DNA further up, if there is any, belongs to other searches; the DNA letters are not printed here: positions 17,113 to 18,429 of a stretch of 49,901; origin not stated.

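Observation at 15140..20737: Non-canonical nucleotide-sugar module: KdsC-like phosphatase, GatZ-like TIM-barrel protein, cupin isomerase and two NTP-transferase fusions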

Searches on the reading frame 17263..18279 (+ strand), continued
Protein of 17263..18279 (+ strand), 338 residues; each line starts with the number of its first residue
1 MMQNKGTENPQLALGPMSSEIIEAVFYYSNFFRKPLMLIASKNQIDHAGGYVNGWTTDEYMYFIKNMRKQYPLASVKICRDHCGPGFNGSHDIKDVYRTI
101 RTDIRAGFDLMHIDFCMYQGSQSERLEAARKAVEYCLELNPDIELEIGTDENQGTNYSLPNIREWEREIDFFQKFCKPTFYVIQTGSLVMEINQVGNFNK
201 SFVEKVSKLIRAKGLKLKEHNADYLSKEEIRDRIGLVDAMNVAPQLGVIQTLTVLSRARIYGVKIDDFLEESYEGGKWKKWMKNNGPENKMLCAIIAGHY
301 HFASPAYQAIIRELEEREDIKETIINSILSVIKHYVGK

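Call 19: find_related_loci(query=A1, collection=genome_contigs, flank=10000)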
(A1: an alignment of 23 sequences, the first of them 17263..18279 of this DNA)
Query A1 (338 aa) in genome_contigs; peptide patterns used: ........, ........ (x = any residue, [..] = any of these).
599 stretches matched a pattern (row limit reached: there are more); 508 encode a relative of the query (tblastn E <= 1e-3); the best 80 are kept; 78 distinct loci.
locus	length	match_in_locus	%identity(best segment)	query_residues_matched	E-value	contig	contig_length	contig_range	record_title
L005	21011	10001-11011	79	1-337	0e+0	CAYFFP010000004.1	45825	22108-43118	MAG TPA_asm: uncultured Candidatus Saccharibacteria bacterium isolate ERP013524_co1_51 genome assembly, contig: NODE_127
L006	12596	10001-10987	76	8-336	3e-169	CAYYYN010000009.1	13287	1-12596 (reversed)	MAG TPA_asm: uncultured Candidatus Saccharibacteria bacterium isolate binchicken_co227_228 genome assembly, contig: NODE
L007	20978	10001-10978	67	11-336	3e-160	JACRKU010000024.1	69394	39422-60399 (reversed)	MAG: Candidatus Yonathbacteria bacterium isolate NC_groundwater_1863_Pr3_B-0.1um_46_30 SR-2_scaffold_141_3141597, whole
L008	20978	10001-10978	67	11-336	7e-157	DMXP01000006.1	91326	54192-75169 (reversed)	MAG TPA_asm: Candidatus Yonathbacteria bacterium isolate UBA11698 contig_439, whole genome shotgun sequence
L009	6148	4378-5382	66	2-338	4e-154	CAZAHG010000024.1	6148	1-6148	MAG TPA_asm: uncultured Candidatus Saccharibacteria bacterium isolate SRP050083_co1_445 genome assembly, contig: NODE_73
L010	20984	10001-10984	66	10-337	1e-151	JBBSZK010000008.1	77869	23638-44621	MAG: Nanoarchaeota archaeon isolate H43-bin084_1 H43_bin084_1_000000000008, whole genome shotgun sequence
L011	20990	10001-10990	65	9-338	6e-152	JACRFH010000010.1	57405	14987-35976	MAG: Candidatus Kaiserbacteria bacterium isolate NC_groundwater_1720_Pr3_B-0.1um_51_29 SR-2_scaffold_141_809297, whole g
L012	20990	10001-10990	61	9-338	1e-149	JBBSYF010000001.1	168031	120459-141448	MAG: Nanoarchaeota archaeon isolate H52-bin004_1 H52_bin004_1_000000000001, whole genome shotgun sequence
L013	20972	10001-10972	65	12-335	2e-149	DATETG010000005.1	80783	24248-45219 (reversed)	MAG TPA_asm: Candidatus Nanoarchaeia archaeon isolate SMAG_U8309 k141_1158415, whole genome shotgun sequence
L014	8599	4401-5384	63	9-336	2e-149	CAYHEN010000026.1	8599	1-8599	MAG TPA_asm: Candidatus Woesearchaeota archaeon isolate ERP119705_co12_12 genome assembly, contig: NODE_10249_length_859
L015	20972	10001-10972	65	12-335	5e-148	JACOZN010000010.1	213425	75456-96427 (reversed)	MAG: Candidatus Woesearchaeota archaeon isolate NC_groundwater_206_Ag_S-0.1um_41_17 S4_GD2017_2_S1_scaffold_41, whole ge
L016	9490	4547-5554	61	1-336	5e-147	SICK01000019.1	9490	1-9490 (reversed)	MAG: Candidatus Kaiserbacteria bacterium isolate Baikal-deep-G203 BACOMB-C34660, whole genome shotgun sequence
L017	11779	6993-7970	62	12-337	7e-145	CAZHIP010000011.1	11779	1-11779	MAG TPA_asm: uncultured Gammaproteobacteria bacterium isolate SRP302895_co1_352 genome assembly, contig: NODE_10745_leng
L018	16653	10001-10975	61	11-335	2e-144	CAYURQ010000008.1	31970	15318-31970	MAG TPA_asm: Candidatus Woesearchaeota archaeon isolate SRP141376_co3_436 genome assembly, contig: NODE_3632_length_3197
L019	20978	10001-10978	62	10-335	5e-144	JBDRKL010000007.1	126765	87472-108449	MAG: archaeon isolate MEGAHIT-group-1.702 k141_6565431, whole genome shotgun sequence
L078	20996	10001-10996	32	12-310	1e-41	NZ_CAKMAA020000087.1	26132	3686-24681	Candidatus Nitrotoga sp. HW29, whole genome shotgun sequence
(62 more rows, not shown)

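Call 30: predict_structure(alignment_id=A1)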
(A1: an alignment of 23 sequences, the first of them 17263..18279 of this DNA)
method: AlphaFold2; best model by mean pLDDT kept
length: 338 residues; sequences in the alignment: 23
mean_pLDDT: 85.7   pTM: 0.87
mean pLDDT of the five models: 85.7, 85.1, 84.9, 84.5, 84.2
residues with pLDDT >= 90: 189; 70-90: 109; 50-70: 19; < 50: 21
segments of 3 or more residues with pLDDT < 50: 1-7, 153-156, 187-196
pLDDT, mean of each block of 10 residues (from residue 1): 51 92 98 95 82 87 97 96 73 86 94 86 90 96 88 50 82 92 63 51 86 91 86 90 90 97 97 88 77 91 94 97 97 88
secondary structure, 60 per line:
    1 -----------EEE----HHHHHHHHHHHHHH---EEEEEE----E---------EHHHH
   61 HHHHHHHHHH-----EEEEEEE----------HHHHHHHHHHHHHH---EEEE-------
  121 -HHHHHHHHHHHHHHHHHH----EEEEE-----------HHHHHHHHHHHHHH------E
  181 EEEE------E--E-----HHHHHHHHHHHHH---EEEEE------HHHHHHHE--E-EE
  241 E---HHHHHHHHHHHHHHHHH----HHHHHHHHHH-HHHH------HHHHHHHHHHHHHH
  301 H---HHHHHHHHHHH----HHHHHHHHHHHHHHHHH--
elements in order: E12-14 H19-32 E36-41 H57-70 E76-82 H93-106 E110-113 H122-139 E144-148 H160-173 E180-184 H200-212 E216-220 H227-233 E239-241 H245-261 H266-275 H277-280 H287-301 H305-315 H320-336

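Call 33: search_protein_families(library=pfam, proteins=[L078:11110-11946:+, L078:13876-15024:+, L078:15071-16288:+, L078:18522-19685:+, L003:5214-6383:+, L002:11225-12466:+, L001:5594-6220:+, L001:10266-11153:+, L003:9717-10187:+, L078:9420-9953:+], max_evalue=0.01)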
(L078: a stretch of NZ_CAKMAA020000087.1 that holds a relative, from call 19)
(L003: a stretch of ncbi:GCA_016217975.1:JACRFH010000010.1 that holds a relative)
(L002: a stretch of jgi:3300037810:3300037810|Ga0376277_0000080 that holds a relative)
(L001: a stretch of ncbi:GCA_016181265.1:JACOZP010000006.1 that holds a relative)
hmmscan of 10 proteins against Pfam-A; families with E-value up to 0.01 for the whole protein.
L078:11110-11946:+ (278 aa): 0 families

L078:13876-15024:+ (382 aa): 4 families
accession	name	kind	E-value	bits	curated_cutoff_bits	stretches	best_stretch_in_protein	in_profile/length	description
PF13489.12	Methyltransf_23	-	2.3e-13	50.6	27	1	95-235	20-163/164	Methyltransferase domain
PF08484.17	Methyltransf_14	-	0.00034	20.9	23.5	1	269-368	40-143/160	C-methyltransferase C-terminal domain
PF13847.12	Methyltransf_31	-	0.0075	16.4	27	0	148-206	63-123/145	Methyltransferase domain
PF08241.18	Methyltransf_11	-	0.0082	17.2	21.2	0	155-192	58-95/95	Methyltransferase domain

L078:15071-16288:+ (405 aa): 2 families
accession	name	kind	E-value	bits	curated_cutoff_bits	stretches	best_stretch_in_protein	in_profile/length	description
PF05686.18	Glyco_transf_90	-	8.9e-06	25.3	24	1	321-394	235-312/396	Glycosyl transferase family 90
PF13524.12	Glyco_trans_1_2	-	0.00034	21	25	1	317-395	67-143/144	Glycosyl transferase-like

L078:18522-19685:+ (387 aa): 1 family
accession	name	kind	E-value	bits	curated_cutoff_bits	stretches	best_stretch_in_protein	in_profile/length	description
PF14307.12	Glyco_tran_WbsX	-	2.8e-136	455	25.1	1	4-363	2-350/350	Glycosyltransferase WbsX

L003:5214-6383:+ (389 aa): 1 family
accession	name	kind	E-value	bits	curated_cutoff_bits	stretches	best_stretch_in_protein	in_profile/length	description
PF07883.17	Cupin_2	-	0.00039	20.5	27.2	1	324-371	16-62/70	Cupin domain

L002:11225-12466:+ (413 aa): 0 families

L001:5594-6220:+ (208 aa): 1 family
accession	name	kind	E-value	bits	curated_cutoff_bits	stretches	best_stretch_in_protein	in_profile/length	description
PF02698.23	DUF218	-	2.9e-05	24.5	27.6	1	39-138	18-100/133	DUF218 domain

L001:10266-11153:+ (295 aa): 1 family
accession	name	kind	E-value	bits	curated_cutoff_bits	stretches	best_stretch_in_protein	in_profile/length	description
PF25072.1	DUF7796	-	0.0053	16.1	27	0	134-178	101-145/346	Domain of unknown function (DUF7796)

L003:9717-10187:+ (156 aa): 3 families
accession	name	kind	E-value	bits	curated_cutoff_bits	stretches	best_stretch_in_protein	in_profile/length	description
PF07883.17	Cupin_2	-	2.6e-05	24.3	27.2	1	59-124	5-66/70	Cupin domain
PF01050.24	MannoseP_isomer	-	0.00022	21.8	23.6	1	45-118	21-89/116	Mannose-6-phosphate isomerase C-terminal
PF06339.18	Ectoine_synth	-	0.0042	17.8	27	1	47-132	30-111/127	Ectoine synthase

L078:9420-9953:+ (177 aa): 1 family
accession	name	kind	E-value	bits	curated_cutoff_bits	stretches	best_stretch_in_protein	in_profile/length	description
PF08282.18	Hydrolase_3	-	0.00027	21.2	20.9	1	93-139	201-247/255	haloacid dehalogenase-like hydrolase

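Call 34: fold_search(model_id=the predicted structure, library=pdb)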
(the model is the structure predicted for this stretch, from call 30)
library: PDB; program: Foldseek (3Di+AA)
matches with E <= 10: 1890; with E <= 0.001: 579
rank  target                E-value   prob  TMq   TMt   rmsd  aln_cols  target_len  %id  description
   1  2fiq_C                2.3e-13  1.00  0.80  0.67   4.7       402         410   15  Crystal structure of putative tagatose 6-phosphate kinase (released 2006-04-04)
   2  3txv                  4.2e-13  1.00  0.76  0.68   4.8       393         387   16  Crystal structure of a probable tagatose 6 phosphate kinase from Sinorhizobium meliloti 1021 (released 2011-10-12)
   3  2fiq_B                1.2e-12  1.00  0.80  0.67   4.8       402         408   14  Crystal structure of putative tagatose 6-phosphate kinase (released 2006-04-04)
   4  2fiq_D                1.4e-12  1.00  0.81  0.68   4.4       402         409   14  Crystal structure of putative tagatose 6-phosphate kinase (released 2006-04-04)
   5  2fiq_A                4.8e-12  1.00  0.78  0.65   5.4       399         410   14  Crystal structure of putative tagatose 6-phosphate kinase (released 2006-04-04)
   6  3q94_A                7.6e-11  1.00  0.57  0.67   9.2       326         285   14  The crystal structure of fructose 1,6-bisphosphate aldolase from Bacillus anthracis str. 'Ames Ancestor' (released 2011-01-26)
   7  9a4l_A                1.2e-10  1.00  0.55  0.64   7.6       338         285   15  Integrative model of ALF-ACNA by crosslinking MS and deep learning (released 2024-09-18)
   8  3q94_B                2.4e-10  1.00  0.59  0.70   6.8       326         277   16  The crystal structure of fructose 1,6-bisphosphate aldolase from Bacillus anthracis str. 'Ames Ancestor' (released 2011-01-26)
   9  6ofu_D                2.4e-10  1.00  0.54  0.69   8.2       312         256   12  X-ray crystal structure of the YdjI aldolase from Escherichia coli K12 (released 2019-04-24)
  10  3n9s_B                2.5e-10  1.00  0.55  0.63   9.1       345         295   15  Class II fructose-1,6-bisphosphate aldolase from helicobacter pylori in complex with N-(4-hydroxybutyl)- glycolohydrox (released 2010-11-17)
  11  3n9s_A                2.6e-10  1.00  0.54  0.59   8.9       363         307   15  Class II fructose-1,6-bisphosphate aldolase from helicobacter pylori in complex with N-(4-hydroxybutyl)- glycolohydrox (released 2010-11-17)
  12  7nc7_A                3.6e-10  1.00  0.55  0.66   8.6       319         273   16  Crystal structure of fructose-bisphosphate aldolases FBAC from Bacillus methanolicus (released 2021-02-17)
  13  7ncc_A                4.3e-10  1.00  0.56  0.65   8.6       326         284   15  Crystal structure of fructose-bisphosphate aldolase FBAP from Bacillus methanolicus (released 2021-02-17)
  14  5uck_A                4.5e-10  1.00  0.54  0.62   9.1       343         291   16  Class II fructose-1,6-bisphosphate aldolase of Helicobacter pylori with cleavage products (released 2018-04-11)
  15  5uck_B                5.0e-10  1.00  0.54  0.63   9.2       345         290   16  Class II fructose-1,6-bisphosphate aldolase of Helicobacter pylori with cleavage products (released 2018-04-11)
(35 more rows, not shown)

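Call 35: search_solved_structures(query=A1, max_evalue=10, show_alignments=5)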
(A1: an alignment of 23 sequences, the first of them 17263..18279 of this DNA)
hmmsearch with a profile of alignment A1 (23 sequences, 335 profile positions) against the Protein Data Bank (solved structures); distinct sequences matched with E-value up to 10: 13.
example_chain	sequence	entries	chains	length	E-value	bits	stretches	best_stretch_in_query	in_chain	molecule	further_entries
2fiq_A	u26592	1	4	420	7.4e-05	25.1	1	17-112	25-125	putative tagatose 6-phosphate kinase 1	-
3txv_A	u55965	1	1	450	0.001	21.4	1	18-112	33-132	Probable tagatose 6-phosphate kinase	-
3q94_A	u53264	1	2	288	0.057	15.6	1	93-146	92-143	Fructose-bisphosphate aldolase, class II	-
5y0u_A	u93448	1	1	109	0.5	12.5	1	68-117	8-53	Zinc finger protein AEBP2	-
3cf6_E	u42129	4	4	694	0.52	12.5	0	199-300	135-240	Rap guanine nucleotide exchange factor (GEF) 4 | Rap guanine nucleotide exchange factor 4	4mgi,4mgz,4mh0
4mgk_E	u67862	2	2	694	0.52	12.5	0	199-300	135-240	Rap guanine nucleotide exchange factor 4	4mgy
3hjz_A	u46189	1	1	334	0.83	11.8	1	200-316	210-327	Transaldolase B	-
5ucs_A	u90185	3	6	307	0.94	11.6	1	64-146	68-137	Fructose-bisphosphate aldolase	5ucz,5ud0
5ucn_A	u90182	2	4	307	0.98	11.5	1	66-147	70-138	Fructose-bisphosphate aldolase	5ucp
5ud1_A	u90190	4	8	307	1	11.5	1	64-146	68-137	Fructose-bisphosphate aldolase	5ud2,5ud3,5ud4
3c4u_A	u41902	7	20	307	1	11.5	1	64-146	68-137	Fructose-bisphosphate aldolase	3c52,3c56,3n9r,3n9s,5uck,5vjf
2byv_E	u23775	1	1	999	1.3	11.2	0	199-300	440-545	RAP GUANINE NUCLEOTIDE EXCHANGE FACTOR 4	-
8vnv_P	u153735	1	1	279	2.2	10.4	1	69-105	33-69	Zinc finger protein AEBP2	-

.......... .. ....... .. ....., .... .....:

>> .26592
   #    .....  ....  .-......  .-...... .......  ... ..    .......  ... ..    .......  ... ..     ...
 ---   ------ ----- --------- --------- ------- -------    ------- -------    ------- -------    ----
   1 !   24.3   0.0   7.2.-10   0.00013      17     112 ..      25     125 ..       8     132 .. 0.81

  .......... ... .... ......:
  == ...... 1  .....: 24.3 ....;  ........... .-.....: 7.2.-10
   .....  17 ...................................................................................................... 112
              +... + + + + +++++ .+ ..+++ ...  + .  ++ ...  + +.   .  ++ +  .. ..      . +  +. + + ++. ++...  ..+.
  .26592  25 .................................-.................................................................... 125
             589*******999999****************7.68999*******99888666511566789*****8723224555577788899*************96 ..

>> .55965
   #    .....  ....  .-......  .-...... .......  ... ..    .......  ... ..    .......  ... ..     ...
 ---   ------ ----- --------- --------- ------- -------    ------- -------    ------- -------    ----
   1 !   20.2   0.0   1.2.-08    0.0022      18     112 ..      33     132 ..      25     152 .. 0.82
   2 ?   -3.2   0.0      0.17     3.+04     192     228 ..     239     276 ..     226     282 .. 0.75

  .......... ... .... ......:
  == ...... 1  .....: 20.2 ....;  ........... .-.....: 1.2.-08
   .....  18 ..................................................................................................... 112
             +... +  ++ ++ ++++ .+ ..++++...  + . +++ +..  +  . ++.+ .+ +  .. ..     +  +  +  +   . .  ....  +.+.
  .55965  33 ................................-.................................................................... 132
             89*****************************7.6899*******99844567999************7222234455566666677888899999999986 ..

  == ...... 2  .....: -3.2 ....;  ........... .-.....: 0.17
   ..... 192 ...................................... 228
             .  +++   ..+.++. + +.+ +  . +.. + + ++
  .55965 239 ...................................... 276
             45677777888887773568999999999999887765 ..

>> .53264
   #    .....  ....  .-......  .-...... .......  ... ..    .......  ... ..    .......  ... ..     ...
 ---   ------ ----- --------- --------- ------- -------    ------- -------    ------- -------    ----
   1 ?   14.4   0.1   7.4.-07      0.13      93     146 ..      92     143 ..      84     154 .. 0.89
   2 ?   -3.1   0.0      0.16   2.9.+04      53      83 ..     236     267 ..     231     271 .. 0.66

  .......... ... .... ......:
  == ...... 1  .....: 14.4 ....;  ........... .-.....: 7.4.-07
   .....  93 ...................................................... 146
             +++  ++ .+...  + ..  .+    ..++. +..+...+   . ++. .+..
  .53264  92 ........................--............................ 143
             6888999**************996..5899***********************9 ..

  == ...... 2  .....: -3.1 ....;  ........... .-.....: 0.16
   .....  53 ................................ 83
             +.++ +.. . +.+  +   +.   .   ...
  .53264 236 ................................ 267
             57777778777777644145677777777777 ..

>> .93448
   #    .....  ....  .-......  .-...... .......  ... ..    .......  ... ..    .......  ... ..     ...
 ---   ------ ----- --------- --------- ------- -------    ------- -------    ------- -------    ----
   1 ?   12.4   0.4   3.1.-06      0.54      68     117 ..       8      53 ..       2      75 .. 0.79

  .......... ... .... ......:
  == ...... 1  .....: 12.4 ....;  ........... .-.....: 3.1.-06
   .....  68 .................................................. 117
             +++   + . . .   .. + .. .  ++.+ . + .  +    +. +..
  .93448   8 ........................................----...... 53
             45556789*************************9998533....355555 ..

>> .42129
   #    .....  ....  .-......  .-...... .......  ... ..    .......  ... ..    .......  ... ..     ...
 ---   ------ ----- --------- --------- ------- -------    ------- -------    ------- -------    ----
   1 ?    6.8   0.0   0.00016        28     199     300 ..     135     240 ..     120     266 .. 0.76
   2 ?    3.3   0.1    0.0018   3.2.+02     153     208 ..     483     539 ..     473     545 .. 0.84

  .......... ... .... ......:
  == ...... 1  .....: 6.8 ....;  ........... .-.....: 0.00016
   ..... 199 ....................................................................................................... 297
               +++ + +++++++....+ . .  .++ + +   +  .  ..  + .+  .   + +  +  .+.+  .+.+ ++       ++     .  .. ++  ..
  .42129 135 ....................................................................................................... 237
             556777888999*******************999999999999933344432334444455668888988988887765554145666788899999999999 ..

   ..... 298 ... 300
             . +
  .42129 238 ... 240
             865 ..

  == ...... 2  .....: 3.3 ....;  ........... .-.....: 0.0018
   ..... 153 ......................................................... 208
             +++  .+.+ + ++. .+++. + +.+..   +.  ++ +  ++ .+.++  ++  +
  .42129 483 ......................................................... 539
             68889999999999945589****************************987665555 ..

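Call 41: find_related_loci(query=L078:9950-11113:+, collection=genome_contigs, flank=8000)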
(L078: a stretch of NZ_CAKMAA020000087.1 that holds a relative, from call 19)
Query L078:9950-11113:+ (387 aa) in genome_contigs; peptide patterns used: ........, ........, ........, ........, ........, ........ (x = any residue, [..] = any of these).
67 stretches matched a pattern; 4 encode a relative of the query (tblastn E <= 1e-3); 4 distinct loci.
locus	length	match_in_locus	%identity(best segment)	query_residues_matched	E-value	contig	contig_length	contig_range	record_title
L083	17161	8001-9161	100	1-387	0e+0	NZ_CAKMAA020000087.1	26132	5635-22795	Candidatus Nitrotoga sp. HW29, whole genome shotgun sequence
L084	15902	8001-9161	100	1-387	0e+0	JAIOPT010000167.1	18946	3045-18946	MAG: Betaproteobacteria bacterium isolate LakeFargette_0920_ALND_MAG_49_15 LacPavin_0920_ALND_scaffold_1046435, whole ge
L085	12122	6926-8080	73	1-385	0e+0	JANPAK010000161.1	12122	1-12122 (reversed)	MAG: Variovorax sp. isolate VAR_79_metabat_250 VAR_79_k141_2724773, whole genome shotgun sequence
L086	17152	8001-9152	71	1-385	0e+0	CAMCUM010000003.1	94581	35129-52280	MAG: Legionella sp. 2055-AUS-E isolate MH-21oct19-231 genome assembly, contig: MH-21oct19-C290, whole genome shotgun seq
